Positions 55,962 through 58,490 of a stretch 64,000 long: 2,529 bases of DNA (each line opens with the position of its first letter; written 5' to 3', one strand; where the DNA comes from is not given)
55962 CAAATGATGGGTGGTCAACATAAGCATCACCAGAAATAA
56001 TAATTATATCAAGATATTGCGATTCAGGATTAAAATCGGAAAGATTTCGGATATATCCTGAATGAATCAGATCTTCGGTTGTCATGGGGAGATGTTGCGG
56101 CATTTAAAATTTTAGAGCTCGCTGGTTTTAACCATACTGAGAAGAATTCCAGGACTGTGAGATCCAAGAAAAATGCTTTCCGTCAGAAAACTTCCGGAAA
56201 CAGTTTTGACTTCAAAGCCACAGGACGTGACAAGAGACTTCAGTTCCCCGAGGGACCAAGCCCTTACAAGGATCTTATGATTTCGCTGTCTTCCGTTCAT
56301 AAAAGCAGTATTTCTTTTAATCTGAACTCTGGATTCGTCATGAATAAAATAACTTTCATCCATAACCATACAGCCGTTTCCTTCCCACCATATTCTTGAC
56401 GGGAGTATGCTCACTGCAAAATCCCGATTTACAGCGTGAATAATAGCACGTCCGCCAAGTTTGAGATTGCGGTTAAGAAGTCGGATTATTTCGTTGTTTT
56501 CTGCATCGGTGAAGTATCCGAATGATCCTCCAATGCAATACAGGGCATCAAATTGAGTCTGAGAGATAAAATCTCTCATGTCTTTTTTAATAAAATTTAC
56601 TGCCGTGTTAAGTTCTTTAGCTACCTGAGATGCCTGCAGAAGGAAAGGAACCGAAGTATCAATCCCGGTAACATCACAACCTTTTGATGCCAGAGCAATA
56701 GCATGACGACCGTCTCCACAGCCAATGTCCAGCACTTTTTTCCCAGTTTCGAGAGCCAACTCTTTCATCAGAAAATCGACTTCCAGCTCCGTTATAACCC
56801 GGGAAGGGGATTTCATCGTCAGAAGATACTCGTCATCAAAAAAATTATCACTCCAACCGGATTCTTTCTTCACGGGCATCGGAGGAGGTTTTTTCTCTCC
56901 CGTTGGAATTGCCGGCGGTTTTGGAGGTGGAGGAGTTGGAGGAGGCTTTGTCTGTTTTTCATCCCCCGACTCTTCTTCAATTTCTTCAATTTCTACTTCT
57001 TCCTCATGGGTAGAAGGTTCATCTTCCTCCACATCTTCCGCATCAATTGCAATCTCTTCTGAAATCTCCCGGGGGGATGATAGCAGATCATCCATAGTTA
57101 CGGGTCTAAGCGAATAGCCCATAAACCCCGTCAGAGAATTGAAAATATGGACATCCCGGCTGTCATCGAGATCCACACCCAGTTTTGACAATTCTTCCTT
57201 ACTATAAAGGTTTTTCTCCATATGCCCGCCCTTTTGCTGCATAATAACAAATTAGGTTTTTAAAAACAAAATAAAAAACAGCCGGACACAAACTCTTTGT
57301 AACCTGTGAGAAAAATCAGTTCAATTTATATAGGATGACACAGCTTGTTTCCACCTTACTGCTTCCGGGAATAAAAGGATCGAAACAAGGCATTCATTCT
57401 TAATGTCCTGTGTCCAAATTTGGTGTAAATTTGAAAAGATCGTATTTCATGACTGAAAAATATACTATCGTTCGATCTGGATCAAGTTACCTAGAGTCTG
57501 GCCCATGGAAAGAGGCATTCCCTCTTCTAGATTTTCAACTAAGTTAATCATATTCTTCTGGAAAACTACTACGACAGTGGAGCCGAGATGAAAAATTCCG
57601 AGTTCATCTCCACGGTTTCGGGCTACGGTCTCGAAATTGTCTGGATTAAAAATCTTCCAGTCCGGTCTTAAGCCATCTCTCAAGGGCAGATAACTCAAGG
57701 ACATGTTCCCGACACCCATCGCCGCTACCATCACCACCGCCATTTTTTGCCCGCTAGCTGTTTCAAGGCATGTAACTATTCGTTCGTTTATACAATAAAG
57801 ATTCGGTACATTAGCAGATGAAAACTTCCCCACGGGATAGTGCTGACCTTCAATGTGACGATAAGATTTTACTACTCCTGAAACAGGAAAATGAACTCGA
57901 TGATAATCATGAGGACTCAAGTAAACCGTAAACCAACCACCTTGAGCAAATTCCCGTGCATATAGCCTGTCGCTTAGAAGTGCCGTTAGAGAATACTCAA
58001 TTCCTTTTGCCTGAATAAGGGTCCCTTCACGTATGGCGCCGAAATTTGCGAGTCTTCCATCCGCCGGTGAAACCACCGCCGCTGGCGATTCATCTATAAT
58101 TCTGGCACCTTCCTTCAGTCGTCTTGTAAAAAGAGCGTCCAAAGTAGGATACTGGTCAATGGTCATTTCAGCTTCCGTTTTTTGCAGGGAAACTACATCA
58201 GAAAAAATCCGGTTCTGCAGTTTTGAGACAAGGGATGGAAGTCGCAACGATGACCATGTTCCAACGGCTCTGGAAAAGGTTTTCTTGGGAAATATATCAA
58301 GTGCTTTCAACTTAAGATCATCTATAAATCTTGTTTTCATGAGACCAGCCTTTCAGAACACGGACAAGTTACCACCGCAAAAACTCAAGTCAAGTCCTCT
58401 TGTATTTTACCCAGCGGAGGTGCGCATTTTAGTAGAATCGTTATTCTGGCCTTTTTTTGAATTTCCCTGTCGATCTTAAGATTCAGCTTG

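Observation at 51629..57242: YgiQ-type radical SAM protein translationally coupled to a transmembrane Ser/Thr kinase within a methyltransferase, acetyltransferase and Cys-rich protein cluster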

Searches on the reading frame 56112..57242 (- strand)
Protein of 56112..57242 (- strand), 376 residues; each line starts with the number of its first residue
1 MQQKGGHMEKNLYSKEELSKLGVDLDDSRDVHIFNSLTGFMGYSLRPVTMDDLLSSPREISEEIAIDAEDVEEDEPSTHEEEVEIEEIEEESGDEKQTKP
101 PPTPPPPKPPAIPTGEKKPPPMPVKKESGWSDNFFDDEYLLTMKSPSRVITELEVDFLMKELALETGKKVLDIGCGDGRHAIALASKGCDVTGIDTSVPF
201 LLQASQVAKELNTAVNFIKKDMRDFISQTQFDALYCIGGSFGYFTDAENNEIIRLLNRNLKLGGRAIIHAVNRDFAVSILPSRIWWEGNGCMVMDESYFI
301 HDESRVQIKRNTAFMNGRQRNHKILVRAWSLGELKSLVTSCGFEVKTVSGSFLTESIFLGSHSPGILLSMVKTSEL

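Call 3: search_protein_families(library=pfam, proteins=[window:56112-57242:-], max_evalue=0.01)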
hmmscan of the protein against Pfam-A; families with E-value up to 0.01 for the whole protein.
window:56112-57242:- (376 aa): 18 families
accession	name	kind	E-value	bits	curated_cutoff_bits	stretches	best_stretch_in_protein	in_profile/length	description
PF13649.12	Methyltransf_25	-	2.4e-17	63.8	27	1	170-264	1-97/97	Methyltransferase domain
PF13847.12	Methyltransf_31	-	1e-12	48.4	27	1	165-272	2-113/145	Methyltransferase domain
PF08241.18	Methyltransf_11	-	3.8e-11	43.9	21.2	1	171-268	1-95/95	Methyltransferase domain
PF13489.12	Methyltransf_23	-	1.8e-10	41.2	27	1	161-345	15-161/164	Methyltransferase domain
PF08242.18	Methyltransf_12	-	1.2e-09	39.2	30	1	171-265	1-97/98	Methyltransferase domain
PF02353.26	CMAS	-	5.2e-09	36.3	27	1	155-273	51-169/273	Mycolic acid cyclopropane synthetase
PF03848.20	TehB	-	2.9e-06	27.3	20.4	1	167-270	31-134/193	Tellurite resistance protein TehB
PF08003.17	Methyltransf_9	-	3.9e-06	26.5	23.8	1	158-269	107-218/315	Protein of unknown function (DUF1698)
PF05175.20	MTS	-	5.3e-06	26.6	23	1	156-234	21-102/170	Methyltransferase small domain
PF07021.18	MetW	-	2e-05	24.8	21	1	159-234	6-79/193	Methionine biosynthesis protein MetW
PF01209.24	Ubie_methyltran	-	8.9e-05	22.4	20.1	1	156-268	37-151/233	ubiE/COQ5 methyltransferase family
PF01135.25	PCMT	-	0.0028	17.9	20.3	1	156-234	63-146/210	Protein-L-isoaspartate(D-aspartate) O-methyltransferase (PCMT)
PF13679.12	Methyltransf_32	-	0.0037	17.7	27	1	159-227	17-94/143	Methyltransferase domain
PF02390.23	Methyltransf_4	-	0.0043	17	24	1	169-221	4-59/173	Putative methyltransferase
PF05724.17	TPMT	-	0.0048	17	26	1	156-203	28-74/218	Thiopurine S-methyltransferase (TPMT)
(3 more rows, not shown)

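Call 34: search_protein_families(library=ncbifam, proteins=[window:56112-57242:-], max_evalue=0.001)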
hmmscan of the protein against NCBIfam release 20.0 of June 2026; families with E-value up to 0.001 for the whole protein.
window:56112-57242:- (376 aa): 42 families (the best 25 are shown)
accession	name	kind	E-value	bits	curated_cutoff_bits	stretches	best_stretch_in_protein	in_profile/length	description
NF043040.1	corrin_prot_MT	hypoth_equivalog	5.3e-15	55.4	180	1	163-268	38-147/216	corrinoid protein-associated methyltransferase CpaM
TIGR01983.1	UbiG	equivalog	1.6e-12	47.2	102.95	1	166-276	49-159/228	bifunctional 2-polyprenyl-6-hydroxyphenol methylase/3-demethylubiquinol 3-O-methyltransferase UbiG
NF051855.1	GlySarMtaseBact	equivalog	1.8e-12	47.5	350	1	152-250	39-140/259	glycine/sarcosine N-methyltransferase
TIGR02021.1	BchM-ChlM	equivalog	3e-11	43.2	158.9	1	156-254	46-141/218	magnesium protoporphyrin IX methyltransferase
NF041820.1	daptide_MTase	equivalog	3.2e-11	43.1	175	1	160-275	30-149/243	daptide-type RiPP biosynthesis methyltransferase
NF008686.0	PRK11705.1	equivalog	1.6e-10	40.6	400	1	155-273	156-270/383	cyclopropane fatty acyl phospholipid synthase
NF008992.0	PRK12335.1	equivalog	1.1e-09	37.9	303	1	165-270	121-226/289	SAM-dependent methyltransferase TehB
NF045667.1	MTase_DVU1556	equivalog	2.5e-09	36.9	155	1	160-347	16-164/213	DVU_1556 family methyltransferase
NF040703.1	cyclopro_CfaB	exception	2.5e-09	36.4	650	1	154-272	147-267/393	C17 cyclopropane fatty acid synthase CfaB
TIGR04290.1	meth_Rta_06860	hypoth_equivalog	1.6e-08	34.3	300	1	166-238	49-123/226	TIGR04290 family methyltransferase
NF045649.1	2X_seleno_MduS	exception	3.9e-08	32.7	380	1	163-274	38-152/338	methyltransferase domain-containing selenoprotein MduS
NF011529.0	PRK14968.1-3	equivalog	6.4e-08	32.2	162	1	157-234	25-102/198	putative methyltransferase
NF053839.1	CPFASynBruc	equivalog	7.9e-08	31.7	600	1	161-274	169-282/410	cyclopropane fatty acid synthase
TIGR04345.1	ovoA_Cterm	equivalog_domain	1.1e-07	31.7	170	1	155-210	30-85/242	putative 4-mercaptohistidine N1-methyltransferase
TIGR01934.1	MenG_MenH_UbiE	subfamily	1.1e-07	31.4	158.35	1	158-268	31-141/223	ubiquinone/menaquinone biosynthesis methyltransferase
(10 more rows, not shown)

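Call 35: find_homologous_proteins(query=window:56112-57242:-, max_evalue=1e-10)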
Query window:56112-57242:- (376 aa): 53 proteins with E <= 1e-10 among 6601 candidates.
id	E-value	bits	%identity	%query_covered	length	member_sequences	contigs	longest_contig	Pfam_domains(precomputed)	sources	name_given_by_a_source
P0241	8.0e-238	807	96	98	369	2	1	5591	PF13847.13,PF13489.13,PF03848.21,PF02353.27,PF05175.21,PF13649.13,PF01209.25,PF08241.19,PF08242.19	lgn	-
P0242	9.5e-142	490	60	98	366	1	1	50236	PF13847.13,PF13489.13,PF08003.18,PF03848.21,PF02353.27,PF05175.21,PF13649.13,PF01209.25,PF08241.19,PF08242.19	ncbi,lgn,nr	ncbi:MAG: class I SAM-dependent methyltransferase [Deltaproteobacteria bacterium]|nr:class I SAM-dep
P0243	8.7e-100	352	55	66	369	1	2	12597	PF13847.13,PF13489.13,PF08003.18,PF03848.21,PF02353.27,PF05175.21,PF13649.13,PF08241.19,PF08242.19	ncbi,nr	ncbi:class I SAM-dependent methyltransferase [Myxococcota bacterium]|nr:class I SAM-dependent methyl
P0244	1.5e-90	322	40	97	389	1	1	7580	PF13847.13,PF13489.13,PF02353.27,PF13649.13,PF08241.19,PF08242.19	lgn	-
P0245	2.5e-90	321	52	65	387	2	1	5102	PF13847.13,PF13489.13,PF02353.27,PF13649.13,PF08241.19,PF08242.19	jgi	jgi:SAM-dependent methyltransferase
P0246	1.1e-86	309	45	85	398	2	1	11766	PF13847.13,PF13489.13,PF13649.13,PF08241.19,PF08242.19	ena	-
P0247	2.6e-86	308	52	66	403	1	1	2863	PF13847.13,PF13489.13,PF02353.27,PF13649.13,PF08241.19,PF08242.19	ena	-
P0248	3.2e-86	308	41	97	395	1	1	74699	PF13847.13,PF13489.13,PF02353.27,PF13649.13,PF08241.19,PF08242.19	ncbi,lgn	-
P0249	6.4e-85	303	50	65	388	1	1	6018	PF13847.13,PF13489.13,PF02353.27,PF13649.13,PF08241.19,PF08242.19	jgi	-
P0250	1.2e-84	303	49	71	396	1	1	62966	PF13847.13,PF13489.13,PF02353.27,PF13649.13,PF08241.19,PF08242.19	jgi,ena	-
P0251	3.1e-84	301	45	83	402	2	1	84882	PF13847.13,PF13489.13,PF02353.27,PF13649.13,PF08241.19,PF08242.19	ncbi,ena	-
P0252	8.8e-84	300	52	65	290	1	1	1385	PF13847.13,PF13489.13,PF13649.13,PF08241.19,PF08242.19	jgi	jgi:cyclopropane fatty-acyl-phospholipid synthase-like methyltransferase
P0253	1.2e-82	296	43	85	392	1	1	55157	PF13489.13,PF13649.13,PF08242.19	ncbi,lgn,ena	-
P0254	1.4e-80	289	48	74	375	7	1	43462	PF13847.13,PF13489.13,PF02353.27,PF13649.13,PF08241.19,PF08242.19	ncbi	-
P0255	4.7e-80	287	39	97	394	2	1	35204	PF13847.13,PF13489.13,PF02353.27,PF13649.13,PF08241.19,PF08242.19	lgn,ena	-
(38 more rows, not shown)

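Call 37: find_encoding_contigs(protein=P0243, flank=10000, max_places=2)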
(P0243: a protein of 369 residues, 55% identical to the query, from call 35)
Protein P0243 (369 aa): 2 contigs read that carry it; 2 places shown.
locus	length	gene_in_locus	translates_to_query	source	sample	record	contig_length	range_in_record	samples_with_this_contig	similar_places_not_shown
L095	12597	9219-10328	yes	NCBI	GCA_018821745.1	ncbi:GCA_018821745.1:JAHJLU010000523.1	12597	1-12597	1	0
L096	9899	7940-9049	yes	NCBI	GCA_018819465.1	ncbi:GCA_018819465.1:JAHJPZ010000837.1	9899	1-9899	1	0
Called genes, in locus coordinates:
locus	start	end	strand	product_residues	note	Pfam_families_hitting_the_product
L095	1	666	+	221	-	?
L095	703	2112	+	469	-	PF02012:BNR (faint)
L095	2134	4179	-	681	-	PF01464:SLT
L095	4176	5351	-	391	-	-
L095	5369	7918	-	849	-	PF01833:TIG (weak), PF20144:TIG_SUH (faint), PF01833:TIG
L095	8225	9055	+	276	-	PF02666:PS_Dcarbxylase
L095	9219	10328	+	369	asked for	PF03848:TehB (weak), PF02353:CMAS, PF08003:Methyltransf_9 (weak), PF13489:Methyltransf_23, PF13847:Methyltransf_31, PF08241:Methyltransf_11, PF08242:Methyltransf_12, PF13649:Methyltransf_25, +1 more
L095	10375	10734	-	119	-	PF04342:DMT_6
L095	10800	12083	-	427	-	PF08308:PEGA (faint)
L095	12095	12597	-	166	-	?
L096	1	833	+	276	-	PF02012:BNR (faint)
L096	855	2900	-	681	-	PF01464:SLT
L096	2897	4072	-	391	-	-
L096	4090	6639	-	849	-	PF01833:TIG (weak), PF20144:TIG_SUH (faint), PF01833:TIG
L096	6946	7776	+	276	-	PF02666:PS_Dcarbxylase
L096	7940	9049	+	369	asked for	PF03848:TehB (weak), PF02353:CMAS, PF08003:Methyltransf_9 (weak), PF13489:Methyltransf_23, PF13847:Methyltransf_31, PF08241:Methyltransf_11, PF08242:Methyltransf_12, PF13649:Methyltransf_25, +1 more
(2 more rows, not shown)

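Call 38: find_encoding_contigs(protein=P0248, flank=10000, max_places=2)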
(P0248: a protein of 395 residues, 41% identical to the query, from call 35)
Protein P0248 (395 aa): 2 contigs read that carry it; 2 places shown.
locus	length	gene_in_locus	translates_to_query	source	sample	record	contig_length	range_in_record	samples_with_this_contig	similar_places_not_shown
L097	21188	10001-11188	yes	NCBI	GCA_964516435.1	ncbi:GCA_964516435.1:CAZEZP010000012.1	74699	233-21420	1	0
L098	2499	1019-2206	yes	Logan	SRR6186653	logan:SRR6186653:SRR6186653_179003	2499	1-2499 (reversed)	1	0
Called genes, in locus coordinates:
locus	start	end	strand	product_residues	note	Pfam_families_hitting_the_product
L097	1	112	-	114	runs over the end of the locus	?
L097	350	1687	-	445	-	PF04055:Radical_SAM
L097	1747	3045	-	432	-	PF00294:PfkB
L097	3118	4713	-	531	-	PF05048:NosD (faint), PF13229:Beta_helix (faint)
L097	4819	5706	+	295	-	-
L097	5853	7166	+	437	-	PF00481:PP2C, PF13672:PP2C_2, PF00027:cNMP_binding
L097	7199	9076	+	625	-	PF01401:Peptidase_M2, PF02074:Peptidase_M32 (faint), PF01432:Peptidase_M3 (weak)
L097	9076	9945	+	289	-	PF02666:PS_Dcarbxylase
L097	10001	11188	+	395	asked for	PF02353:CMAS (weak), PF13489:Methyltransf_23, PF08241:Methyltransf_11, PF08242:Methyltransf_12, PF13649:Methyltransf_25, PF13847:Methyltransf_31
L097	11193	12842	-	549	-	PF00890:FAD_binding_2, PF01266:DAO, PF07992:Pyr_redox_2 (faint), PF02910:Succ_DH_flav_C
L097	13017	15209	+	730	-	-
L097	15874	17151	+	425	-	PF04464:Glyphos_transf (faint)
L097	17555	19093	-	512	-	PF01451:LMWPc, PF13489:Methyltransf_23, PF01209:Ubie_methyltran, PF06325:PrmA (weak), PF13649:Methyltransf_25, PF13847:Methyltransf_31, PF08241:Methyltransf_11, PF08242:Methyltransf_12, +1 more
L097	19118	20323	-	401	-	PF13593:SBF_like, PF01758:SBF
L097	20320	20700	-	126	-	PF12840:HTH_20 (weak), PF01022:HTH_5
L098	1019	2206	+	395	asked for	PF02353:CMAS (weak), PF13489:Methyltransf_23, PF08241:Methyltransf_11, PF08242:Methyltransf_12, PF13649:Methyltransf_25, PF13847:Methyltransf_31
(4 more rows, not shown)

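Call 39: find_encoding_contigs(protein=P0251, flank=10000, max_places=2)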
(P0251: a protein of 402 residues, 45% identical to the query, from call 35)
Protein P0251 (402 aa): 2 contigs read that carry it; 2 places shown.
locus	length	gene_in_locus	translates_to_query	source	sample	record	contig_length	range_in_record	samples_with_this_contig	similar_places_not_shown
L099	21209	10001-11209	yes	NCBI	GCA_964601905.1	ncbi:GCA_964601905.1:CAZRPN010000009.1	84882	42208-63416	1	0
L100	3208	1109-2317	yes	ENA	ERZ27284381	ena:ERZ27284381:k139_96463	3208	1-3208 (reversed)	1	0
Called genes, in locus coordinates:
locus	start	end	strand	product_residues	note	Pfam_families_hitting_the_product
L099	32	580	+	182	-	PF03167:UDG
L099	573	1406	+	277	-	PF00902:TatC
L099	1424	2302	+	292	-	-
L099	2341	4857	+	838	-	PF20437:LonC_helical, PF13654:AAA_32, PF20436:LonB_AAA-LID, PF05362:Lon_C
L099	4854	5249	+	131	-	-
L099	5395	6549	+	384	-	-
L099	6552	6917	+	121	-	PF00027:cNMP_binding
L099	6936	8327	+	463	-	-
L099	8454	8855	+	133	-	PF01401:Peptidase_M2, PF02074:Peptidase_M32 (weak)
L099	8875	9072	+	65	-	-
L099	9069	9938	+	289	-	PF02666:PS_Dcarbxylase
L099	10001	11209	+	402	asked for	PF02353:CMAS (faint), PF13489:Methyltransf_23, PF08241:Methyltransf_11 (weak), PF08242:Methyltransf_12 (weak), PF13649:Methyltransf_25, PF13847:Methyltransf_31 (weak)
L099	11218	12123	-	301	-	-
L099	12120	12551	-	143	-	PF01592:NifU_N (weak)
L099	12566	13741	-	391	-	PF01321:Creatinase_N, PF00557:Peptidase_M24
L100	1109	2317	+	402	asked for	PF02353:CMAS (faint), PF13489:Methyltransf_23, PF08241:Methyltransf_11 (weak), PF08242:Methyltransf_12 (weak), PF13649:Methyltransf_25, PF13847:Methyltransf_31 (weak)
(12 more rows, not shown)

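Call 44: search_protein_families(library=padloc, proteins=[window:56112-57242:-], max_evalue=0.001)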
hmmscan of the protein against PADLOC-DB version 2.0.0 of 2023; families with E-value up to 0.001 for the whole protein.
window:56112-57242:- (376 aa): 1 family
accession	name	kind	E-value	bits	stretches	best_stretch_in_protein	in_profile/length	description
PDLC04134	mad2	-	3.6e-21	73.6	1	142-276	267-402/492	mads_2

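Call 45: search_solved_structures(query=window:56112-57242:-, max_evalue=0.001)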
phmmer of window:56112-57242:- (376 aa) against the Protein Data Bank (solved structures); distinct sequences matched with E-value up to 0.001: 58.
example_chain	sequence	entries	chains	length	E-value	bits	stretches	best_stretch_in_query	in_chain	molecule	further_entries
9ri2_A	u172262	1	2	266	1.6e-18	70.1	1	162-367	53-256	Methyltransferase, putative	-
8gdu_A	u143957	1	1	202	4.7e-12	48.8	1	167-268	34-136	Methyltransferase domain-containing protein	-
6mro_A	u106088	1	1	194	4.8e-12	48.8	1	167-267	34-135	methyl transferase from Methanosarcina acetivorans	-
9rfr_A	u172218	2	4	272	7.7e-12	48.1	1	146-305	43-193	Ubiquinone biosynthesis O-methyltransferase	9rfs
1wzn_A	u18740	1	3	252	4.1e-11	45.7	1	148-266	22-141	SAM-dependent methyltransferase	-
7wzg_A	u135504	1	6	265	5.6e-09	38.7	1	166-271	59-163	Cypemycin N-terminal methyltransferase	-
3d2l_A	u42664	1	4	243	6.2e-09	38.5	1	164-267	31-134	SAM-dependent methyltransferase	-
1ve3_A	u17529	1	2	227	1.6e-08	37.2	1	157-272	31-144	hypothetical protein PH0226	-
5bsz_A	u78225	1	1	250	3.9e-08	35.9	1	167-269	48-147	N-methyltransferase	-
3cgg_A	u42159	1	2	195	6.9e-08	35.1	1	165-269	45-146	SAM-dependent methyltransferase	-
4kdr_A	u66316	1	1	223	1e-07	34.5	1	148-277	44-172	3-demethylubiquinone-9 3-methyltransferase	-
5dpm_A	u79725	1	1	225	1.1e-07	34.5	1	148-277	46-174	Ubiquinone biosynthesis O-methyltransferase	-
1nkv_A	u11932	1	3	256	1.9e-07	33.7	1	151-267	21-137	HYPOTHETICAL PROTEIN yjhP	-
5h02_A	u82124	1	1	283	2.2e-07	33.4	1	136-252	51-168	Glycine sarcosine N-methyltransferase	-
4kdc_A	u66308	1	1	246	3e-07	33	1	148-274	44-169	3-demethylubiquinone-9 3-methyltransferase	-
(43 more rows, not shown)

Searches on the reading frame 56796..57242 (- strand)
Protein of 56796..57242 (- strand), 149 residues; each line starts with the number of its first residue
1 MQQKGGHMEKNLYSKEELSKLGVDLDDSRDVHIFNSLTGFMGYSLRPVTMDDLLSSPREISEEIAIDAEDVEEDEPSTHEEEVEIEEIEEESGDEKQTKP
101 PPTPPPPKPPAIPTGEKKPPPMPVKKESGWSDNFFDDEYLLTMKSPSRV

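Call 43: search_protein_families(library=pfam, proteins=[window:56796-57242:-], max_evalue=10)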
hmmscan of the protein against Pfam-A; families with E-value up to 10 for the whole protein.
seq(149 aa): 1 family
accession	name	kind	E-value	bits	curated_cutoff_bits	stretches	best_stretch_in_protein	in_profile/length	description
PF16101.10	PRIMA1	-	0.68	10.1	38.6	1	86-131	47-95/158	Proline-rich membrane anchor 1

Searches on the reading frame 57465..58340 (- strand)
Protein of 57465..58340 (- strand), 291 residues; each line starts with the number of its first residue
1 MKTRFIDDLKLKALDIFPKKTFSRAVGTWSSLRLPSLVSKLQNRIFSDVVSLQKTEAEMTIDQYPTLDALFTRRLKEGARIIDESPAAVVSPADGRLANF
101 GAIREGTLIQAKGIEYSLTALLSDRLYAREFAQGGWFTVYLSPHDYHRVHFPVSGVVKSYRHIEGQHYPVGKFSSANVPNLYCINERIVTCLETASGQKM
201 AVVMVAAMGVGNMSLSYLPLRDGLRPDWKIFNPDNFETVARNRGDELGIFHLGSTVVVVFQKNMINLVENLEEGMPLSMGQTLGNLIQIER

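Call 3: search_protein_families(library=pfam, proteins=[window:57465-58340:-], max_evalue=0.01)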
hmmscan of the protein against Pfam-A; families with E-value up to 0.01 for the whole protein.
window:57465-58340:- (291 aa): 1 family
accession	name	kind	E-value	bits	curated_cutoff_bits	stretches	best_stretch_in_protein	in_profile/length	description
PF02666.20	PS_Dcarbxylase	-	2.3e-57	194.3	22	1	68-284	2-197/198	Phosphatidylserine decarboxylase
